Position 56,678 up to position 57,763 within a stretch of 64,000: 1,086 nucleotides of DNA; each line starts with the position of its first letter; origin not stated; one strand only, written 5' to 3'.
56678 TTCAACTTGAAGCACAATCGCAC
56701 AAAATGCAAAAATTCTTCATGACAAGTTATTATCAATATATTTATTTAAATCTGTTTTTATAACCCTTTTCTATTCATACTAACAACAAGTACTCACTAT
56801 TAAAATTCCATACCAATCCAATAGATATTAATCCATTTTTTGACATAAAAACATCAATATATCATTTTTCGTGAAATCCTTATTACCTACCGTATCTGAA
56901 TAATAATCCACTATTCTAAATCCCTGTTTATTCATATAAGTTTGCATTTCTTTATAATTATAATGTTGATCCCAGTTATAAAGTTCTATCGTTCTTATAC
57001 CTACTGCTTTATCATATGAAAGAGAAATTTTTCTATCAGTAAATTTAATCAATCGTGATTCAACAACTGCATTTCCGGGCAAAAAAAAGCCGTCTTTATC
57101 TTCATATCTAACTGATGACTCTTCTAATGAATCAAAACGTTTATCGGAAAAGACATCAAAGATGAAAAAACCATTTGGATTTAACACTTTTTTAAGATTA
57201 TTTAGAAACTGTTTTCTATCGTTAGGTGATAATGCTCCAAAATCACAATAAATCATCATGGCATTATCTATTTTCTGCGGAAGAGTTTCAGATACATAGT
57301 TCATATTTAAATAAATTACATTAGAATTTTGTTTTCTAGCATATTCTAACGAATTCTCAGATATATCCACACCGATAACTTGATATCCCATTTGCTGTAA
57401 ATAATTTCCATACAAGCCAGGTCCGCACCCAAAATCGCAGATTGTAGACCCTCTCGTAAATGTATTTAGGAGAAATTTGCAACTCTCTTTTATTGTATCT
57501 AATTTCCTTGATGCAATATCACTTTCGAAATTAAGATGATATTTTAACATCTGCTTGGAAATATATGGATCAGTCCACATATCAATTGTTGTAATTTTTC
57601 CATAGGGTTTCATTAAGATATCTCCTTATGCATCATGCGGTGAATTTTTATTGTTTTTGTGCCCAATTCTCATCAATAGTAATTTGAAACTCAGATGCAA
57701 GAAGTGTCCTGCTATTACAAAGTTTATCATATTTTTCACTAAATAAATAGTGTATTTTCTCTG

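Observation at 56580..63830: Family of dispersed intergenic repeats (D-type ~130 nt and A-type ~45 nt) scaffolding the accessory island; A-type copies are solo IS3 left ends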

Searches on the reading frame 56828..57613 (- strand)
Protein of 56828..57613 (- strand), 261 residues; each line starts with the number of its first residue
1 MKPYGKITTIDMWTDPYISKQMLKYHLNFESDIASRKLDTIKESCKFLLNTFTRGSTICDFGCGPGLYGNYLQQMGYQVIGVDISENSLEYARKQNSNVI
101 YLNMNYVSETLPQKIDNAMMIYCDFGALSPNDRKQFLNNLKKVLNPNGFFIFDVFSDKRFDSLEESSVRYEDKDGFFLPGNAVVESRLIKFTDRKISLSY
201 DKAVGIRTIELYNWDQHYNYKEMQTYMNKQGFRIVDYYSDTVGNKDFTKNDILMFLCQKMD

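Call 8: find_encoding_contigs(protein=window:56828-57613:-, flank=10000, max_places=10)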
Protein window:56828-57613:- (261 aa): 6 contigs read that carry it; 6 places shown.
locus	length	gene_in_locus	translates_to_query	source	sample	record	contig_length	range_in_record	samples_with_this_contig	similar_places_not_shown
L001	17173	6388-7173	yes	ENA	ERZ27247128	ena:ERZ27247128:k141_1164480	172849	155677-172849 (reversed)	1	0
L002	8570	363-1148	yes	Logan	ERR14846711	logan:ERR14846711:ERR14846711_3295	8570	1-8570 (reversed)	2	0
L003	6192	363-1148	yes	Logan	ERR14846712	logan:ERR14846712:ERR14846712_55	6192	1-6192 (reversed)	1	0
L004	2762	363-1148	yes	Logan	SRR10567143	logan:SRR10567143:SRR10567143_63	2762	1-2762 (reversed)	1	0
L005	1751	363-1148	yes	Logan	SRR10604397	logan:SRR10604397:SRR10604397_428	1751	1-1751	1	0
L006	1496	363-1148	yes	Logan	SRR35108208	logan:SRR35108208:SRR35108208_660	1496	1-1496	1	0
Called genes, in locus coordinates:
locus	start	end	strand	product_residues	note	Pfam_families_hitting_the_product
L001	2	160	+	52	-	?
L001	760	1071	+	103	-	PF01527:HTH_Tnp_1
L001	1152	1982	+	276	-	PF13276:HTH_21, PF00665:rve, PF13683:rve_3, PF13333:rve_2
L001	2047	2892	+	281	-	PF01541:GIY-YIG (weak)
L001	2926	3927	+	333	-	-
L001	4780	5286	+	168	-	PF13673:Acetyltransf_10 (faint), PF00583:Acetyltransf_1, PF13508:Acetyltransf_7 (weak)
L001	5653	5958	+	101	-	-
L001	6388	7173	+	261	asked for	PF01209:Ubie_methyltran (weak), PF01728:FtsJ, PF13489:Methyltransf_23, PF13649:Methyltransf_25, PF13847:Methyltransf_31, PF08241:Methyltransf_11, PF08242:Methyltransf_12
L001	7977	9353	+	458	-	PF09479:Flg_new, PF13306:LRR_5, PF13855:LRR_8 (faint), PF13306:LRR_5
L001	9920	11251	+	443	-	PF01266:DAO (faint), PF01494:FAD_binding_3 (faint), PF03486:HI0933_like (faint), PF07992:Pyr_redox_2, PF13738:Pyr_redox_3, PF00070:Pyr_redox, PF02737:3HCDH_N (weak), PF02852:Pyr_redox_dim, +1 more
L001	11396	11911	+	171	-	-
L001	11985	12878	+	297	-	-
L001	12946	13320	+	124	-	-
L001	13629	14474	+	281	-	PF02645:DegV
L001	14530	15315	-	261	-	-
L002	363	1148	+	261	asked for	PF01209:Ubie_methyltran (weak), PF01728:FtsJ, PF13489:Methyltransf_23, PF13649:Methyltransf_25, PF13847:Methyltransf_31, PF08241:Methyltransf_11, PF08242:Methyltransf_12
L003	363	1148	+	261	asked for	PF01209:Ubie_methyltran (weak), PF01728:FtsJ, PF13489:Methyltransf_23, PF13649:Methyltransf_25, PF13847:Methyltransf_31, PF08241:Methyltransf_11, PF08242:Methyltransf_12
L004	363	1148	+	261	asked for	PF01209:Ubie_methyltran (weak), PF01728:FtsJ, PF13489:Methyltransf_23, PF13649:Methyltransf_25, PF13847:Methyltransf_31, PF08241:Methyltransf_11, PF08242:Methyltransf_12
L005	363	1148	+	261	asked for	PF01209:Ubie_methyltran (weak), PF01728:FtsJ, PF13489:Methyltransf_23, PF13649:Methyltransf_25, PF13847:Methyltransf_31, PF08241:Methyltransf_11, PF08242:Methyltransf_12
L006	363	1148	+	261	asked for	PF01209:Ubie_methyltran (weak), PF01728:FtsJ, PF13489:Methyltransf_23, PF13649:Methyltransf_25, PF13847:Methyltransf_31, PF08241:Methyltransf_11, PF08242:Methyltransf_12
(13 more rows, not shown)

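Call 9: search_protein_families(library=pfam, proteins=[window:56828-57613:-], max_evalue=0.01)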
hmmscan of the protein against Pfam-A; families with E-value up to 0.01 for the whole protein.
window:56828-57613:- (261 aa): 13 families
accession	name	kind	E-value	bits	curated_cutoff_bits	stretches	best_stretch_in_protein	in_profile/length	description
PF13649.12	Methyltransf_25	-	4.4e-15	56.6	27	1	58-148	1-97/97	Methyltransferase domain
PF08241.18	Methyltransf_11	-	1.2e-12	48.7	21.2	1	60-152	2-95/95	Methyltransferase domain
PF13847.12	Methyltransf_31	-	2.8e-10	40.5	27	1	54-156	3-113/145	Methyltransferase domain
PF08242.18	Methyltransf_12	-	1.4e-09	39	30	1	60-150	2-98/98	Methyltransferase domain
PF01728.25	FtsJ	-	7.9e-09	36.1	24.1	1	35-166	6-151/181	FtsJ-like methyltransferase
PF13489.12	Methyltransf_23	-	1.1e-08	35.4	27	1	43-160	11-123/164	Methyltransferase domain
PF01209.24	Ubie_methyltran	-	3.1e-08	33.7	20.1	1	51-164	44-163/233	ubiE/COQ5 methyltransferase family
PF02353.26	CMAS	-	3.3e-05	23.8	27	1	52-168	60-180/273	Mycolic acid cyclopropane synthetase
PF05175.20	MTS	-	0.00017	21.7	23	1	43-98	18-77/170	Methyltransferase small domain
PF13679.12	Methyltransf_32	-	0.0004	20.8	27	1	49-114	17-92/143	Methyltransferase domain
PF05724.17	TPMT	-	0.00047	20.3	26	1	62-133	45-114/218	Thiopurine S-methyltransferase (TPMT)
PF03848.20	TehB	-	0.00086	19.2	20.4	1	56-98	32-74/193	Tellurite resistance protein TehB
PF13578.12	Methyltransf_24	-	0.00094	20.5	26.3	1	71-153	17-103/105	Methyltransferase domain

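Call 60: find_homologous_proteins(query=window:56828-57613:-, max_evalue=1e-20)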
Query window:56828-57613:- (261 aa): 157 proteins with E <= 1e-20 among 317 candidates; the best 120 are listed.
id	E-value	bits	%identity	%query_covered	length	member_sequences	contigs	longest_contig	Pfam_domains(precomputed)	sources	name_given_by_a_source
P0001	9.3e-175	597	100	100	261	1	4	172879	PF13847.13,PF13489.13,PF13649.13,PF01728.26,PF01209.25,PF08241.19,PF08242.19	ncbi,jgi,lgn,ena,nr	ncbi:MAG: class I SAM-dependent methyltransferase [Firmicutes bacterium]|nr:class I SAM-dependent me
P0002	1.8e-104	367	60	99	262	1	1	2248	PF13847.13,PF13489.13,PF13649.13,PF13679.13,PF01728.26,PF08241.19,PF08242.19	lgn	-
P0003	2.5e-103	363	60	100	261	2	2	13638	PF13847.13,PF13489.13,PF13649.13,PF01728.26,PF08241.19,PF08242.19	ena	-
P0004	3.1e-98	347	56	100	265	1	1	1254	PF13847.13,PF13489.13,PF13649.13,PF01728.26,PF01209.25,PF08241.19,PF08242.19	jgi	jgi:SAM-dependent methyltransferase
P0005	7.0e-95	336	57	99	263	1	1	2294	PF13847.13,PF13489.13,PF13649.13,PF13679.13,PF08241.19,PF08242.19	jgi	jgi:SAM-dependent methyltransferase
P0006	9.6e-95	335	56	98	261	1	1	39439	PF13847.13,PF13489.13,PF13649.13,PF08241.19,PF08242.19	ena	-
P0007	1.4e-93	331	55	100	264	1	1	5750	PF13847.13,PF13489.13,PF13649.13,PF13679.13,PF01728.26,PF01209.25,PF08241.19,PF08242.19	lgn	-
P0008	1.3e-92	328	56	100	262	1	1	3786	PF13847.13,PF13489.13,PF13649.13,PF08241.19,PF08242.19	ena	-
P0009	4.0e-90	320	52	100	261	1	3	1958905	PF13847.13,PF13489.13,PF13649.13,PF01728.26,PF08241.19,PF08242.19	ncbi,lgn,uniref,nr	ncbi:class I SAM-dependent methyltransferase [Candidatus Xianfuyuplasma coldseepsis]|uniref:Class I 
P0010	8.0e-90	319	57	95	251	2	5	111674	PF13847.13,PF13489.13,PF13649.13,PF01728.26,PF08241.19,PF08242.19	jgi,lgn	jgi:SAM-dependent methyltransferase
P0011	2.8e-81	291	51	95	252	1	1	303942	PF13847.13,PF13489.13,PF13649.13,PF13679.13,PF01728.26,PF08241.19,PF08242.19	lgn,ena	-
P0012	4.6e-80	287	50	100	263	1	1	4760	PF13847.13,PF13489.13,PF13649.13,PF01728.26,PF08241.19,PF08242.19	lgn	-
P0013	3.8e-78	281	51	99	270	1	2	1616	PF13847.13,PF13489.13,PF02353.27,PF13649.13,PF13679.13,PF01728.26,PF08241.19,PF08242.19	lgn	-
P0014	8.2e-77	276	47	99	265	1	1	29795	PF13847.13,PF13489.13,PF13649.13,PF01728.26,PF08241.19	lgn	-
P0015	5.1e-76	274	48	99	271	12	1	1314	PF13847.13,PF13489.13,PF13649.13,PF01728.26,PF08241.19,PF08242.19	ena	-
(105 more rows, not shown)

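Call 61: find_encoding_contigs(protein=P0009, flank=10000, max_places=2)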
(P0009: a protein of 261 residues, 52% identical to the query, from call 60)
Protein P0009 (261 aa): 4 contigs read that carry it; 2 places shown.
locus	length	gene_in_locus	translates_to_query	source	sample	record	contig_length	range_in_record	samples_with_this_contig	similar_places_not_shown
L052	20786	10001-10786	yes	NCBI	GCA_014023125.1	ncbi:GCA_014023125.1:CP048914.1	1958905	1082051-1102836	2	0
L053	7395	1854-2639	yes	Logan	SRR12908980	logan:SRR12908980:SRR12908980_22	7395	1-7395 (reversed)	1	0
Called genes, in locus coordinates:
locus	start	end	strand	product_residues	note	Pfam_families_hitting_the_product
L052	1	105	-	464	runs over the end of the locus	PF03403:PAF-AH_p_II, PF07224:Chlorophyllase (faint), PF12740:PETase (weak)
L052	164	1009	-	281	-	-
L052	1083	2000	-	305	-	PF09479:Flg_new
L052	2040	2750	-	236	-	PF00404:Dockerin_1 (weak)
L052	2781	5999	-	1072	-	PF00404:Dockerin_1, PF00496:SBP_bac_5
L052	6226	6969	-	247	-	PF04794:YdjC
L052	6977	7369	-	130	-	-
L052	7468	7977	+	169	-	PF04832:SOUL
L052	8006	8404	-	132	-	PF09945:DUF2177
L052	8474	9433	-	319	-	PF03009:GDPD, PF13653:GDPD_2 (weak)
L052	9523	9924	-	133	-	-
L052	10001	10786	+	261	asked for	PF01728:FtsJ (weak), PF13489:Methyltransf_23, PF13847:Methyltransf_31, PF08241:Methyltransf_11, PF08242:Methyltransf_12, PF13649:Methyltransf_25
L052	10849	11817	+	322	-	-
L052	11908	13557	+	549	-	PF09479:Flg_new, PF12974:Phosphonate-bd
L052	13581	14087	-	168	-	PF09479:Flg_new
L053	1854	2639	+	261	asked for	PF01728:FtsJ (weak), PF13489:Methyltransf_23, PF13847:Methyltransf_31, PF08241:Methyltransf_11, PF08242:Methyltransf_12, PF13649:Methyltransf_25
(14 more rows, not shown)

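Call 62: find_encoding_contigs(protein=P0003, flank=10000, max_places=2)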
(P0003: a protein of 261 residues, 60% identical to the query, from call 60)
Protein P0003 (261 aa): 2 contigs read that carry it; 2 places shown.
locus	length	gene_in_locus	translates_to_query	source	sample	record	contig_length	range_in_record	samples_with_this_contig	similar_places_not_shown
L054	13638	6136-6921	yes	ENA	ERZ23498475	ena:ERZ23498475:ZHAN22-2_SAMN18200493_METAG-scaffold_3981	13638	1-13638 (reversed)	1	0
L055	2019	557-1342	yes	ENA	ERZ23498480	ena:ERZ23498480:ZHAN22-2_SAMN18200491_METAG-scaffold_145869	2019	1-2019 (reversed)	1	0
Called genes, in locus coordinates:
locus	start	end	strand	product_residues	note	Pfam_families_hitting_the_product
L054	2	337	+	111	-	?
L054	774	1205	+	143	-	-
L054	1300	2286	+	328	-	PF13581:HATPase_c_2, PF02518:HATPase_c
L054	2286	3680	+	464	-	PF00990:GGDEF, PF13487:HD_5, PF01966:HD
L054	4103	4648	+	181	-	PF13302:Acetyltransf_3, PF13420:Acetyltransf_4, PF00583:Acetyltransf_1, PF13673:Acetyltransf_10 (weak)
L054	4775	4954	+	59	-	-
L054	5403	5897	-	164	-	PF14526:Cass2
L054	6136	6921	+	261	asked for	PF13489:Methyltransf_23, PF01728:FtsJ (faint), PF13847:Methyltransf_31, PF08241:Methyltransf_11, PF08242:Methyltransf_12, PF13649:Methyltransf_25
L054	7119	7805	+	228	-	PF06541:ABC_trans_CmpB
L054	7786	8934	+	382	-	PF13439:Glyco_transf_4, PF13579:Glyco_trans_4_4 (faint), PF00534:Glycos_transf_1, PF13692:Glyco_trans_1_4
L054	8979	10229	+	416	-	PF05977:MFS_3, PF12832:MFS_1_like, PF07690:MFS_1, PF03209:PUCC (weak), PF07690:MFS_1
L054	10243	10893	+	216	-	PF00300:His_Phos_1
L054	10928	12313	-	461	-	PF03606:DcuC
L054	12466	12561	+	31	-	-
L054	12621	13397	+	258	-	PF01636:APH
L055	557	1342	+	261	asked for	PF13489:Methyltransf_23, PF01728:FtsJ (faint), PF13847:Methyltransf_31, PF08241:Methyltransf_11, PF08242:Methyltransf_12, PF13649:Methyltransf_25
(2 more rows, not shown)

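Call 63: find_encoding_contigs(protein=P0010, flank=10000, max_places=3)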
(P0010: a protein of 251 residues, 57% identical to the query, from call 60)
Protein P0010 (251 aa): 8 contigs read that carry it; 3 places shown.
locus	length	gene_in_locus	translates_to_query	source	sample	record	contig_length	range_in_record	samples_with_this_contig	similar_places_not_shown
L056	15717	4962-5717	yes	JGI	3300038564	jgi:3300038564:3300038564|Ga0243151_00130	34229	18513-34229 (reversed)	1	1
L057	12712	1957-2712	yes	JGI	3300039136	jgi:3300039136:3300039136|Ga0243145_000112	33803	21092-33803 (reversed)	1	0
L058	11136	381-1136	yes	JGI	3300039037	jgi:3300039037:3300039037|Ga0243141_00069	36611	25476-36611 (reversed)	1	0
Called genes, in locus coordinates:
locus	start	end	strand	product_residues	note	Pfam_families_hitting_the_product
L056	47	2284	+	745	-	PF18998:Flg_new_2 (faint), PF09479:Flg_new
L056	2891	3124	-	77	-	-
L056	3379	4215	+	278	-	PF02517:Rce1-like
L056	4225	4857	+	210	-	-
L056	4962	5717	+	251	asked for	PF01728:FtsJ (weak), PF13489:Methyltransf_23, PF08241:Methyltransf_11, PF08242:Methyltransf_12, PF13649:Methyltransf_25, PF13847:Methyltransf_31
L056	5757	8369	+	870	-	PF00989:PAS (weak), PF08447:PAS_3, PF13426:PAS_9, PF00989:PAS, PF13426:PAS_9, PF00990:GGDEF, PF01966:HD, PF13487:HD_5, +2 more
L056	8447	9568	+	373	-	PF04443:LuxE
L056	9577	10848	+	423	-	PF05893:LuxC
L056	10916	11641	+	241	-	PF01381:HTH_3, PF12844:HTH_19, PF13560:HTH_31, PF07022:Phage_CI_repr (weak)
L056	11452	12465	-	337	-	PF00248:Aldo_ket_red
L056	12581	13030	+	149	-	-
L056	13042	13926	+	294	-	PF00332:Glyco_hydro_17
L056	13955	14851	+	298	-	PF10340:Say1_Mug180, PF07859:Abhydrolase_3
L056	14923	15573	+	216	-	PF01712:dNK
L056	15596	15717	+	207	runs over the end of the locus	PF01966:HD (weak)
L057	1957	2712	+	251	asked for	PF01728:FtsJ (weak), PF13489:Methyltransf_23, PF08241:Methyltransf_11, PF08242:Methyltransf_12, PF13649:Methyltransf_25, PF13847:Methyltransf_31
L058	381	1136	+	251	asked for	PF01728:FtsJ (weak), PF13489:Methyltransf_23, PF08241:Methyltransf_11, PF08242:Methyltransf_12, PF13649:Methyltransf_25, PF13847:Methyltransf_31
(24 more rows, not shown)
